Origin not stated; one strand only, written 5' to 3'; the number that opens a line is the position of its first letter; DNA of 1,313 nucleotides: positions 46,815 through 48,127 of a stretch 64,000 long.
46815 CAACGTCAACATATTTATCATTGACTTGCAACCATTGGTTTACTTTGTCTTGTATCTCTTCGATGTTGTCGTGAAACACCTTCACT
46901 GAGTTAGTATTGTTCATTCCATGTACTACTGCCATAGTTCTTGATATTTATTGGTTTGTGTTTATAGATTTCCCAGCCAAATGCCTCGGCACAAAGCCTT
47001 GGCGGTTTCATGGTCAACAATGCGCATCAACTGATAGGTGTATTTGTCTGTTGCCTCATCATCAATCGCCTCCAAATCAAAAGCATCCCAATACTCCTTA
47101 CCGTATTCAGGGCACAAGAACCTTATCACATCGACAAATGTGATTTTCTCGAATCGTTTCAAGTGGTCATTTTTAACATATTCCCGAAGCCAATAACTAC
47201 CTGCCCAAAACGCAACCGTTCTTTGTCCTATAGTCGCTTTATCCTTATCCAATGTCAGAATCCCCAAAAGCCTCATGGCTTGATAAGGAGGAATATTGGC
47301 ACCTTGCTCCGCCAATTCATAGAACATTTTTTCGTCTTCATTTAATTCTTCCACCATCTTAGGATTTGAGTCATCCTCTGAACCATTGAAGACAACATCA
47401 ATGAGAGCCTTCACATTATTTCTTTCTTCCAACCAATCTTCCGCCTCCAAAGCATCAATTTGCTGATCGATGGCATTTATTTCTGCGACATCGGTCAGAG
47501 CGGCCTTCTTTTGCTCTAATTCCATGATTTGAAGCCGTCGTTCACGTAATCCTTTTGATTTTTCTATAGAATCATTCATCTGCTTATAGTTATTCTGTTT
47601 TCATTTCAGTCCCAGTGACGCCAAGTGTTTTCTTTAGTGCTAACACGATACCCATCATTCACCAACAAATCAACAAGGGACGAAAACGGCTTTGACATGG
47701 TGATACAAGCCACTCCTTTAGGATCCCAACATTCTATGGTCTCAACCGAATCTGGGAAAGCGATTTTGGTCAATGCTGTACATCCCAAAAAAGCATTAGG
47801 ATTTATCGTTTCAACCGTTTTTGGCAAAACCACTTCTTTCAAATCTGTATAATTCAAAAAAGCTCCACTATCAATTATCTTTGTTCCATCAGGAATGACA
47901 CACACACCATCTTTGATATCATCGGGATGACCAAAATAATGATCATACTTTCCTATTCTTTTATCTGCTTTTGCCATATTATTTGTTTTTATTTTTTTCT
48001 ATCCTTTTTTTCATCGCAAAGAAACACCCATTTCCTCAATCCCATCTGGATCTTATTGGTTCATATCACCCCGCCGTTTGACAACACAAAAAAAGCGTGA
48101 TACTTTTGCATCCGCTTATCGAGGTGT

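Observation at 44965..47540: Three dispersed copies of a conserved coiled-coil 5' module, one lacking a start codon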

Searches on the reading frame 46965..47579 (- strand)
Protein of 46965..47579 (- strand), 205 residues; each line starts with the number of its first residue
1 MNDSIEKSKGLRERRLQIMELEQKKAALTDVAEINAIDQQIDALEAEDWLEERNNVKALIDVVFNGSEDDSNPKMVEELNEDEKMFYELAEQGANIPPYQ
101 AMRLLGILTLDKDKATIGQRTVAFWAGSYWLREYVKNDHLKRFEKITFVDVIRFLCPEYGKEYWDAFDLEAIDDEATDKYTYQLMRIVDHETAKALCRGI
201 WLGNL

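Call 9: search_protein_families(library=pfam, max_evalue=0.1, proteins=[window:46965-47579:-])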
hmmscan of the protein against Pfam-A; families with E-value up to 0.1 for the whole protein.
window:46965-47579:- (205 aa): 0 families

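Call 11: search_protein_families(library=ncbifam, max_evalue=0.1, proteins=[window:46965-47579:-])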
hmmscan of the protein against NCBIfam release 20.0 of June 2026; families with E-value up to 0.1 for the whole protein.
window:46965-47579:- (205 aa): 0 families

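Call 14: find_homologous_proteins(query=window:46965-47579:-, max_evalue=0.01)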
Query window:46965-47579:- (205 aa): 31 proteins with E <= 0.01 among 174 candidates.
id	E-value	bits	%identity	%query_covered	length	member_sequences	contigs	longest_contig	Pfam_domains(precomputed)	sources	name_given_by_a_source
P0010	1.4e-121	422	93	100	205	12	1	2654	-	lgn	-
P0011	1.4e-116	405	90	100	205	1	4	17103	-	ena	-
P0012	2.4e-116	405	89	100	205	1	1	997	-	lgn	-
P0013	1.7e-114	398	88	100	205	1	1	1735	-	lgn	-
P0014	6.4e-112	390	86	100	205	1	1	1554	-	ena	-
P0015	4.5e-111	387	84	100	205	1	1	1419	-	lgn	-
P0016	1.6e-110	386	85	100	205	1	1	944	-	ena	-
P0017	1.2e-107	376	84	100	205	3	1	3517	-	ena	-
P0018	3.1e-100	352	77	100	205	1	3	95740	-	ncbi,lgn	-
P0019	8.7e-100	350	86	91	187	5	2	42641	-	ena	-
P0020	4.2e-85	303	77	71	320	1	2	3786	-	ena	-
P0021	2.2e-81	290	68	100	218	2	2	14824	-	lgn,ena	-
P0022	1.1e-80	288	70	100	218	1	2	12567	-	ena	-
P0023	1.8e-75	271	92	63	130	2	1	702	-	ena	-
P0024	3.8e-65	237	57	100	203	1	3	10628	-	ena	-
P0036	1.9e-33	134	82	41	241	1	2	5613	PF06941.18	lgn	-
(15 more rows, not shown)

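Call 33: search_protein_families(library=phrogs, max_evalue=0.01, proteins=[window:46965-47579:-])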
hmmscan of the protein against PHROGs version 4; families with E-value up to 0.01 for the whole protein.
window:46965-47579:- (205 aa): 1 family
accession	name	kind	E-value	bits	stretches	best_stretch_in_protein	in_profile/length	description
phrog_5722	-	unknown function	0.00088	20.7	1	22-86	8-70/95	-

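Call 34: search_protein_families(library=padloc, max_evalue=0.01, proteins=[window:46965-47579:-])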
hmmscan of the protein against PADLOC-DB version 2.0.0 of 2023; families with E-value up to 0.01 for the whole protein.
window:46965-47579:- (205 aa): 0 families

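Call 37: find_encoding_contigs(protein=P0036, flank=6000, max_places=4)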
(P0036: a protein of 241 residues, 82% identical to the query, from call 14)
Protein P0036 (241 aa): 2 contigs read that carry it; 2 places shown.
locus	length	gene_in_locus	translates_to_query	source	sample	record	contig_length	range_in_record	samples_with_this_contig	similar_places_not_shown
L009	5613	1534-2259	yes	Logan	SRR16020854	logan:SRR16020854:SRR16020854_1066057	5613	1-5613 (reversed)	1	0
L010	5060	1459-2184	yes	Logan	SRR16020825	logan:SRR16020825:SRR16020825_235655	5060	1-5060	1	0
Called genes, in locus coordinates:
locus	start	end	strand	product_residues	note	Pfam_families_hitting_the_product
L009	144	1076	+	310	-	-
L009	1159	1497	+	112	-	PF13306:LRR_5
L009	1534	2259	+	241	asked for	PF06941:NT5C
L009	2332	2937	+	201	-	-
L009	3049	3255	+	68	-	-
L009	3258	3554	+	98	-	-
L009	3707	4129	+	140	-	-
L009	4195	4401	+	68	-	-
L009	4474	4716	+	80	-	-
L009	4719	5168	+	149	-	-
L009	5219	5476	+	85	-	-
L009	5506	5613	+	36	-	?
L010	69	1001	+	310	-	-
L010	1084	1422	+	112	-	PF13306:LRR_5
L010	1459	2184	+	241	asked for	PF06941:NT5C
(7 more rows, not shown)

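Call 38: find_encoding_contigs(protein=P0018, flank=10000, max_places=2)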
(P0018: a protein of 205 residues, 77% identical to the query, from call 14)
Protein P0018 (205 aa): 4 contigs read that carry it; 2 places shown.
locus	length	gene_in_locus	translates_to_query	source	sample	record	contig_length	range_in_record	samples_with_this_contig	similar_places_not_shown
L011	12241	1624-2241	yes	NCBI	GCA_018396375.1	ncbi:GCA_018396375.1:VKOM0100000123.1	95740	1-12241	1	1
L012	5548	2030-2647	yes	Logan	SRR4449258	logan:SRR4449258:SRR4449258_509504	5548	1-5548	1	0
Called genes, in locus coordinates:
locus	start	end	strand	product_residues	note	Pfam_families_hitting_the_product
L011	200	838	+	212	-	PF04480:DUF559 (weak)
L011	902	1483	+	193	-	-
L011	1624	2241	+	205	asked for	-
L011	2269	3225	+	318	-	PF19672:DUF6175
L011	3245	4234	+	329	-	-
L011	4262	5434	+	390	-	-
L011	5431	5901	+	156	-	-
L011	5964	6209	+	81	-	-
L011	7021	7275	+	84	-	PF00550:PP-binding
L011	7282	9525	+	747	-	PF00109:ketoacyl-synt, PF00108:Thiolase_N (weak), PF02801:Ketoacyl-synt_C, PF00109:ketoacyl-synt (weak), PF13723:Ketoacyl-synt_2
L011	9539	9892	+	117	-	PF00892:EamA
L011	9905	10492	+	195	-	PF19574:LolA_3 (faint), PF03548:LolA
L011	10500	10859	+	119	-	PF07977:FabA (weak), PF22818:ApeI-like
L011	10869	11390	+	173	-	-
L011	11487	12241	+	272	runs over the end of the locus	PF00535:Glycos_transf_2, PF13641:Glyco_tranf_2_3 (weak)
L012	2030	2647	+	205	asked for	-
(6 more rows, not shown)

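Call 41: predict_structure(alignment_id=A4)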
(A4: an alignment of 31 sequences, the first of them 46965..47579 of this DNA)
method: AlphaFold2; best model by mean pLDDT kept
length: 205 residues; sequences in the alignment: 31
mean_pLDDT: 80.3   pTM: 0.62
mean pLDDT of the five models: 80.3, 79.9, 79.3, 76.6, 76.5
residues with pLDDT >= 90: 72; 70-90: 88; 50-70: 26; < 50: 19
segments of 3 or more residues with pLDDT < 50: 1-6, 66-77
pLDDT, mean of each block of 10 residues (from residue 1): 48 75 85 84 72 60 49 48 88 92 96 89 97 84 86 88 85 89 94 97 83
secondary structure, 60 per line:
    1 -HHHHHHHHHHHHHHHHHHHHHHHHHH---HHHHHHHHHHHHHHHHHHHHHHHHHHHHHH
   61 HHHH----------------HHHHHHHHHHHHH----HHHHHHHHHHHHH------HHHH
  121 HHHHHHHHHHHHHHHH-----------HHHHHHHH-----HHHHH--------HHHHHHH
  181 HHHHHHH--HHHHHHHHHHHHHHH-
elements in order: H2-27 H31-64 H81-93 H98-110 H117-136 H148-155 H161-165 H174-187 H190-204

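Call 45: fold_search(model_id=the predicted structure, library=pdb)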
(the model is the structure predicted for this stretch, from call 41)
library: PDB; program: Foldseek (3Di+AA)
matches with E <= 10: 124; with E <= 0.001: 0
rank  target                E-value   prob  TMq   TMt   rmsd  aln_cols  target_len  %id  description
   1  3i9y                  7.6e-01  0.25  0.23  0.21  17.7       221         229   13  Crystal structure of the V. parahaemolyticus histidine kinase sensor TorS sensor domain (released 2009-10-06)
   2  5jm4_A                1.1e+00  0.25  0.27  0.24  15.5       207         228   15  Crystal structure of 14-3-3zeta in complex with a cyclic peptide involving an adamantyl and a dicarboxy side chain (released 2017-05-10)
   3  6fnb_B                1.2e+00  0.21  0.25  0.22  15.8       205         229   14  Mono- and bivalent 14-3-3 inhibitors for characterizing supramolecular lysine-PEG interactions in proteins (released 2018-07-04)
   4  4n7g_A                1.5e+00  0.18  0.24  0.22  17.0       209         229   10  Crystal structure of 14-3-3zeta in complex with a peptide derived from ExoS (released 2014-02-19)
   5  6zbt_D                1.5e+00  0.21  0.26  0.24  16.1       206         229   11  Structure of 14-3-3 gamma in complex with Nedd4-2 14-3-3 binding motif Ser342 (released 2021-07-21)
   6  7a6y_A                1.5e+00  0.18  0.26  0.24  15.8       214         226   11  Structure of 14-3-3 gamma in complex with DAPK2 peptide stabilized by FC-A (released 2021-08-25)
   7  5yqg_A                1.8e+00  0.21  0.27  0.25  16.0       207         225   13  The structure of 14-3-3 and pNumb peptide (released 2018-02-07)
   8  6ef5_D                2.1e+00  0.16  0.25  0.22  16.3       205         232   12  14-3-3 with peptide (released 2019-10-30)
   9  6fnb_A                2.2e+00  0.16  0.25  0.23  16.0       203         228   11  Mono- and bivalent 14-3-3 inhibitors for characterizing supramolecular lysine-PEG interactions in proteins (released 2018-07-04)
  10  8gyz_B                2.3e+00  0.13  0.25  0.24  23.2       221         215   12  Crystal structure of transcription factor TGA7 from Arabidopsis (released 2022-11-30)
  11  5lu2_B                2.3e+00  0.11  0.22  0.21  16.4       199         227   13  Human 14-3-3 sigma complexed with long HSPB6 phosphopeptide (released 2017-02-01)
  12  5sv0_J                2.4e+00  0.07  0.17  0.16  23.7       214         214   14  Structure of the ExbB/ExbD complex from E. coli at pH 7.0 (released 2016-09-28)
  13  6gg1                  2.5e+00  0.06  0.17  0.21  16.6       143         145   13  Structure of PROSS-edited human interleukin 24 (released 2019-05-15)
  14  6bzd_A                2.6e+00  0.13  0.25  0.22  16.0       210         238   11  Structure of 14-3-3 gamma R57E mutant bound to GlcNAcylated peptide (released 2018-05-09)
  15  6bzd_B                2.7e+00  0.10  0.25  0.22  15.4       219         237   14  Structure of 14-3-3 gamma R57E mutant bound to GlcNAcylated peptide (released 2018-05-09)
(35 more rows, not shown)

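Call 58: search_protein_families(library=pfam, max_evalue=0.01, proteins=[L009:144-1073:+, L009:2332-2934:+, L009:3707-4126:+, L009:4719-5165:+, L009:5219-5473:+, L011:902-1480:+])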
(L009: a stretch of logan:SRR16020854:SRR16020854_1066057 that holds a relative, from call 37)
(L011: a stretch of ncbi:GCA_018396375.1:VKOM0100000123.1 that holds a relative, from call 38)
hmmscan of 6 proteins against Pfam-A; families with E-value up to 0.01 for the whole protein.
L009:144-1073:+ (310 aa): 1 family
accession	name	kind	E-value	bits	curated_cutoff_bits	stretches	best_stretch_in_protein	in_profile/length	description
PF01541.30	GIY-YIG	-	0.00017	22.2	22.6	1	209-293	2-72/78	GIY-YIG catalytic domain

L009:2332-2934:+ (201 aa): 0 families

L009:3707-4126:+ (140 aa): 0 families

L009:4719-5165:+ (149 aa): 0 families

L009:5219-5473:+ (85 aa): 0 families

L011:902-1480:+ (193 aa): 1 family
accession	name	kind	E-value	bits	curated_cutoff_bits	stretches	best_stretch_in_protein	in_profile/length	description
PF24447.1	RE_BanI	-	0.0071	15.8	28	1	14-84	29-98/338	Type II restriction enzyme BanI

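Call 75: fold_search(model_id=the predicted structure, library=viral)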
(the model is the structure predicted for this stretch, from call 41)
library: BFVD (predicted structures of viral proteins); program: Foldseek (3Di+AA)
matches with E <= 10: 97; with E <= 0.001: 0
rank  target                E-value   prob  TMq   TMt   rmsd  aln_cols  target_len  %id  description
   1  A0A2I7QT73            7.3e-01  0.51  0.31  0.18  20.0       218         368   13  (no name in the UniProt tables at hand)
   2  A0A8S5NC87            8.0e-01  0.08  0.13  0.14  16.9       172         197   18  Uncharacterized protein [Siphoviridae sp. ctwWa4]
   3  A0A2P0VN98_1          1.1e+00  0.18  0.24  0.06  19.9       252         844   15  EF-hand domain-containing protein [Tetraselmis virus 1]
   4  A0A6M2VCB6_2          1.3e+00  0.15  0.24  0.07  18.7       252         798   14  (no name in the UniProt tables at hand)
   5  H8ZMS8                1.6e+00  0.09  0.17  0.10  14.3       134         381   12  Uncharacterized protein [Synechococcus phage S-MbCM6]
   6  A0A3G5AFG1            2.0e+00  0.11  0.24  0.10  22.8       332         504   12  Pox-VLTF3-like transcription factor [Solivirus sp.]
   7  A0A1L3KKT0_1          2.0e+00  0.08  0.20  0.07  17.5       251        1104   11  Genome polyprotein [Hubei picorna-like virus 81]
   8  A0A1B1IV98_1          2.0e+00  0.07  0.17  0.06  17.2       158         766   12  (no name in the UniProt tables at hand)
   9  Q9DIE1                2.8e+00  0.14  0.23  0.22  22.1       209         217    8  DNA-directed DNA polymerase (Fragment) [Iridovirus IV31]
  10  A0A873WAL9            2.8e+00  0.09  0.20  0.14  16.1       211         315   10  (no name in the UniProt tables at hand)
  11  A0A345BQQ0            2.9e+00  0.06  0.17  0.12  18.3       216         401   13  (no name in the UniProt tables at hand)
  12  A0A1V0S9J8            3.2e+00  0.15  0.30  0.10  20.8       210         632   12  Uncharacterized protein [Catovirus CTV1]
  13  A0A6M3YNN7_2          3.3e+00  0.08  0.22  0.07  17.5       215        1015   10  Polyprotein [Riboviria sp.]
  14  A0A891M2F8            3.3e+00  0.06  0.19  0.20  17.6       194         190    9  (no name in the UniProt tables at hand)
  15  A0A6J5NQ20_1          3.5e+00  0.15  0.25  0.06  14.4       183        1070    9  Large polyvalent protein associated domain-containing protein [uncultured Caudovirales phage]
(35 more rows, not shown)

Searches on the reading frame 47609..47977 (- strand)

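Call 9: search_protein_families(library=pfam, max_evalue=0.1, proteins=[window:47609-47977:-])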
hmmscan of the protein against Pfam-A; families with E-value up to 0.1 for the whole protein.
window:47609-47977:- (123 aa): 1 family
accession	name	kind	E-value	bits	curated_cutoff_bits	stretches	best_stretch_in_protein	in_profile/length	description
PF13306.12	LRR_5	-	3.9e-11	43.4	27.7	1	27-82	17-71/127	BspA type Leucine rich repeat region (6 copies)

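Call 11: search_protein_families(library=ncbifam, max_evalue=0.1, proteins=[window:47609-47977:-])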
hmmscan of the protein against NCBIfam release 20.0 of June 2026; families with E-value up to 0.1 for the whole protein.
window:47609-47977:- (123 aa): 1 family
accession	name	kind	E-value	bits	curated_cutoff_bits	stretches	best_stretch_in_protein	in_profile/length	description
NF047961.1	adhesin_HupY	equivalog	3.4e-06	25.4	1250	1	27-81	192-245/978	leucine-rich repeat adhesin HupY/LrrG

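Call 33: search_protein_families(library=phrogs, max_evalue=0.01, proteins=[window:47609-47977:-])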
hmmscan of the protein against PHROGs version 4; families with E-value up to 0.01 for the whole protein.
window:47609-47977:- (123 aa): 2 families
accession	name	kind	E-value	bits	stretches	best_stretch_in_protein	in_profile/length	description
phrog_35892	-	unknown function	2.1e-07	29.9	1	27-81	583-637/1181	-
phrog_18805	-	unknown function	0.00073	19.5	1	19-83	256-325/457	-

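Call 34: search_protein_families(library=padloc, max_evalue=0.01, proteins=[window:47609-47977:-])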
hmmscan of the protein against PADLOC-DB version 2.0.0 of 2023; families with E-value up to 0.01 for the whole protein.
window:47609-47977:- (123 aa): 0 families
